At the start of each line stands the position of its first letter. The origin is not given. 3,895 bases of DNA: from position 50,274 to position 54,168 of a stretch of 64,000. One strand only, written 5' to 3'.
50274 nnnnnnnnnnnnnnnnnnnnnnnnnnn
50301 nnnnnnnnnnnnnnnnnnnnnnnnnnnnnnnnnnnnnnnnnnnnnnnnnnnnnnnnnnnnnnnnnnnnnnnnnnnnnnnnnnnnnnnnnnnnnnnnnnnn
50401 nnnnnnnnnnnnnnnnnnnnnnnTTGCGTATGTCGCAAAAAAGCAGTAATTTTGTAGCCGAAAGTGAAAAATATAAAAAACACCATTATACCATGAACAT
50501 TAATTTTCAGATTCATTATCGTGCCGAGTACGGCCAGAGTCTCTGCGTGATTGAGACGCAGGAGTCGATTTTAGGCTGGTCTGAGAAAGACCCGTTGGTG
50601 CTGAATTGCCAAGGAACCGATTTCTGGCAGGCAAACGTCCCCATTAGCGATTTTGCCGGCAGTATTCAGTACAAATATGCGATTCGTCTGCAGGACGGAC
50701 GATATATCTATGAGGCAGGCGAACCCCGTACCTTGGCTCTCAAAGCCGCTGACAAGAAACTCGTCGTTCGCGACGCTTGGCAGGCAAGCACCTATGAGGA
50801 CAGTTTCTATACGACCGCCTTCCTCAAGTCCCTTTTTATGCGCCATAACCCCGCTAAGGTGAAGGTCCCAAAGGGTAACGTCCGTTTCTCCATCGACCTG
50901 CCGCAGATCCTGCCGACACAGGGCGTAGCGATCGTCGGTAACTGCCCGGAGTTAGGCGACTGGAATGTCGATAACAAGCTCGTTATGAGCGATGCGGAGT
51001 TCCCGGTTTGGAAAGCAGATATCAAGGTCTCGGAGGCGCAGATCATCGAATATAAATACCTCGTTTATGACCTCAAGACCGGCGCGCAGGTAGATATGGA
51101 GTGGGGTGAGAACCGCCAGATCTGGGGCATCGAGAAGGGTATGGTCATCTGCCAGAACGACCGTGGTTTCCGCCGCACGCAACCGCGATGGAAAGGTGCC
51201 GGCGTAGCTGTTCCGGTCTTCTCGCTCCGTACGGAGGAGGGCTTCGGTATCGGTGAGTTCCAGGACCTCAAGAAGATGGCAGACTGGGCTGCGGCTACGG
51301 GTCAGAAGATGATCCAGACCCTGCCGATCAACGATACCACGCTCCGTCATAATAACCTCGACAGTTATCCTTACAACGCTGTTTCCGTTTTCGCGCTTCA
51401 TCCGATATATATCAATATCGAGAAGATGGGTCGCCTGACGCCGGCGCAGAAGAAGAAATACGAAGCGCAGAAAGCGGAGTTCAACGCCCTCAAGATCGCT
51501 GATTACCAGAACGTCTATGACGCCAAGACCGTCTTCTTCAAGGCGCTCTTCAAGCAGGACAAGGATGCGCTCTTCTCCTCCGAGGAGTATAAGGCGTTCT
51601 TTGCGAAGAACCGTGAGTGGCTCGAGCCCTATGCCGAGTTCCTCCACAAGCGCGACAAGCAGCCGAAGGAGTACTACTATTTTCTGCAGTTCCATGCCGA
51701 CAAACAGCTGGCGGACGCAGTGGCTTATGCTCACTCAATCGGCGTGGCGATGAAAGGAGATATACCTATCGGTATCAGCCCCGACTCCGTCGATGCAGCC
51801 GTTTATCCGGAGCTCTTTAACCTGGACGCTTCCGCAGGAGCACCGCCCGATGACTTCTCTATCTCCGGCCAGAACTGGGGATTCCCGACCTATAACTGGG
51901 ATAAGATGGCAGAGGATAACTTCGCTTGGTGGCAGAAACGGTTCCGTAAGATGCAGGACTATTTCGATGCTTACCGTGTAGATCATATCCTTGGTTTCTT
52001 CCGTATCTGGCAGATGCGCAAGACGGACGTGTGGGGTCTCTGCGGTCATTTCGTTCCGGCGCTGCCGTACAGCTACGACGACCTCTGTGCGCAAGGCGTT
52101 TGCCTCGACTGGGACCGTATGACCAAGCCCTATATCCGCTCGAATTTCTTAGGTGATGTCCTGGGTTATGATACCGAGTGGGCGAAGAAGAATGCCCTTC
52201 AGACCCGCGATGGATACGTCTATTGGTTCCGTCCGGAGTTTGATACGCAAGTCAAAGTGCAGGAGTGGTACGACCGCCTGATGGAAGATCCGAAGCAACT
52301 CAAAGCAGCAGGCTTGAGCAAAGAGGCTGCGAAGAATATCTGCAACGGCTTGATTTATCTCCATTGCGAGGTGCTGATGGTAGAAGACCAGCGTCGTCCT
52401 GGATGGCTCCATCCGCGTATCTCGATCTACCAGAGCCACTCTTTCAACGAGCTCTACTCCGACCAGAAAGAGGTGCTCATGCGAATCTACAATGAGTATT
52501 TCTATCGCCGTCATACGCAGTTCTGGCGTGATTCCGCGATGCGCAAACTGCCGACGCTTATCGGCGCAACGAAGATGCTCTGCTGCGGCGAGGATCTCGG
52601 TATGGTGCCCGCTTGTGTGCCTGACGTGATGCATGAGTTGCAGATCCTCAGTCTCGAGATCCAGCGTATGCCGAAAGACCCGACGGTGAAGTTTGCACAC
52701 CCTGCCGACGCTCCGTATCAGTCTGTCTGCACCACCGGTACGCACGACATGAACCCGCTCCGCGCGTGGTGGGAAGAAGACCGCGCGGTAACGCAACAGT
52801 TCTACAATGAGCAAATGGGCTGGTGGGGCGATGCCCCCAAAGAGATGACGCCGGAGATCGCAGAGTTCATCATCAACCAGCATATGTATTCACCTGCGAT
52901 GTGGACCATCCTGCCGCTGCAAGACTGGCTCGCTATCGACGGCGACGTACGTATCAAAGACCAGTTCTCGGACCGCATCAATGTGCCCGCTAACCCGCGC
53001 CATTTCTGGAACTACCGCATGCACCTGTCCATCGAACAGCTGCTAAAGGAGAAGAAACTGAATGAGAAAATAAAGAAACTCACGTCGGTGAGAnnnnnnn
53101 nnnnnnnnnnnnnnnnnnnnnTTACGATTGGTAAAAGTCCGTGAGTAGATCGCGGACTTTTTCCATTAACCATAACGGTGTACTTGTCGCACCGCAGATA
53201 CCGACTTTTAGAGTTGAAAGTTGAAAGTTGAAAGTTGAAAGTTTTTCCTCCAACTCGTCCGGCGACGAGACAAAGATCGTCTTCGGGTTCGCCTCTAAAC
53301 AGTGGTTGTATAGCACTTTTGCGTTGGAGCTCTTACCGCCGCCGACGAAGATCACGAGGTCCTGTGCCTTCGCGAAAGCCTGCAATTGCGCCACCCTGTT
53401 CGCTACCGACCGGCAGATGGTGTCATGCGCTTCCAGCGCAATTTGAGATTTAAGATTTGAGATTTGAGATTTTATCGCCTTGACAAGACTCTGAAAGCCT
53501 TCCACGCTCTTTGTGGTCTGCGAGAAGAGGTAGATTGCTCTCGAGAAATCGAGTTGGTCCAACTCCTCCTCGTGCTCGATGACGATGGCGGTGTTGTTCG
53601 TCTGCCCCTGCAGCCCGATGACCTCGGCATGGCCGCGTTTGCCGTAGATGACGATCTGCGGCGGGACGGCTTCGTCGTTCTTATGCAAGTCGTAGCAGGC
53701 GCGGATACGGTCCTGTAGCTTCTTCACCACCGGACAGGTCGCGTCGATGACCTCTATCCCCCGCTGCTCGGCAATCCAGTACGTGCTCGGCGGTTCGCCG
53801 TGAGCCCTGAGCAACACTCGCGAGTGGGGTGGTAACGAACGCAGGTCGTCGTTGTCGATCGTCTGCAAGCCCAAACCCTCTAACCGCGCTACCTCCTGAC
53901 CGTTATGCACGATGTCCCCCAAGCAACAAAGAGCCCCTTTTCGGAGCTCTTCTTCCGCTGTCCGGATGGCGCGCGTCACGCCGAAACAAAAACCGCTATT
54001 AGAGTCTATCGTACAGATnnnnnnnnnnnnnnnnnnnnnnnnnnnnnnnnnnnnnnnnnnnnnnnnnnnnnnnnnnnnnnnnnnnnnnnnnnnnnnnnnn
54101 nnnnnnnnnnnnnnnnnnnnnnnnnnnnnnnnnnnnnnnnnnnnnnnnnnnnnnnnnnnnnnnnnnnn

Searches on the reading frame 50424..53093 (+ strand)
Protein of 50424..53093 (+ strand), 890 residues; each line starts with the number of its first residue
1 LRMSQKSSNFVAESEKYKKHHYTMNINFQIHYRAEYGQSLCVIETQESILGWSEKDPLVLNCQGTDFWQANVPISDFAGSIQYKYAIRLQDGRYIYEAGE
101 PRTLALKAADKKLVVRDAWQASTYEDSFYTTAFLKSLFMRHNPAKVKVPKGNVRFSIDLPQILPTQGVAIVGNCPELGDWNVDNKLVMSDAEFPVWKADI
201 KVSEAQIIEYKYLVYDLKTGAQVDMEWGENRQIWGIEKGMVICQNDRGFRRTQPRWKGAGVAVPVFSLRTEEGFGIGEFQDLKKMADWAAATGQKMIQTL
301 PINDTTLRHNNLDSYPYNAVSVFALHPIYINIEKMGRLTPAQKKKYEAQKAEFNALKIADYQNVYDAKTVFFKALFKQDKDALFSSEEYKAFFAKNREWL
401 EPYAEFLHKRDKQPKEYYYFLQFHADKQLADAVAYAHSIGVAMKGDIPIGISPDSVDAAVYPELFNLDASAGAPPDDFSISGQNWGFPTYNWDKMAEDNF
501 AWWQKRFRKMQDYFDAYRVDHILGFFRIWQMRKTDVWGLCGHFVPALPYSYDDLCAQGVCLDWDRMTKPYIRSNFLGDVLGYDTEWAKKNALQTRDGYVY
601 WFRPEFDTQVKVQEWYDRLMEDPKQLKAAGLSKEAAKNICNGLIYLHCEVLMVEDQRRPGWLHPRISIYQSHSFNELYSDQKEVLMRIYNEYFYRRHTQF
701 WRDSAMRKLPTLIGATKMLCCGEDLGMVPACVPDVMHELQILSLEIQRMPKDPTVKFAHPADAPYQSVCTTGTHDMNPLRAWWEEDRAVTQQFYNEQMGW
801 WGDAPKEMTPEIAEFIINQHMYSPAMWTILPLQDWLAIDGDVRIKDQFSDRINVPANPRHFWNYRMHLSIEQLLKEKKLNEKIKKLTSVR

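Call 9: search_protein_families(library=pfam, proteins=[window:50424-53093:+], max_evalue=0.001)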
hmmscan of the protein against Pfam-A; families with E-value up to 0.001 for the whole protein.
window:50424-53093:+ (890 aa): 2 families
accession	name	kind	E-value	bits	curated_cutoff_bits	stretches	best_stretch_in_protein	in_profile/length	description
PF02446.23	Glyco_hydro_77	-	1.8e-129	433.1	25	2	411-867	164-460/465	4-alpha-glucanotransferase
PF00686.25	CBM_20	-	1.2e-22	79.9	23.3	2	152-233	3-85/97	Starch binding domain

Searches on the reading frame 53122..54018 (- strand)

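Call 76: search_protein_families(library=pfam, proteins=[window:53122-54018:-], max_evalue=0.01)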
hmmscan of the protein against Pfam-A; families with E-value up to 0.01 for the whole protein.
window:53122-54018:- (298 aa): 2 families
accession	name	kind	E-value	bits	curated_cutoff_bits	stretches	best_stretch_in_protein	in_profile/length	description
PF02401.23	LYTB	-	1.3e-75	254.6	24.5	1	5-292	4-266/267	LytB protein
PF05315.17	ICEA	-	0.0055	16.7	24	0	122-207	88-164/218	ICEA Protein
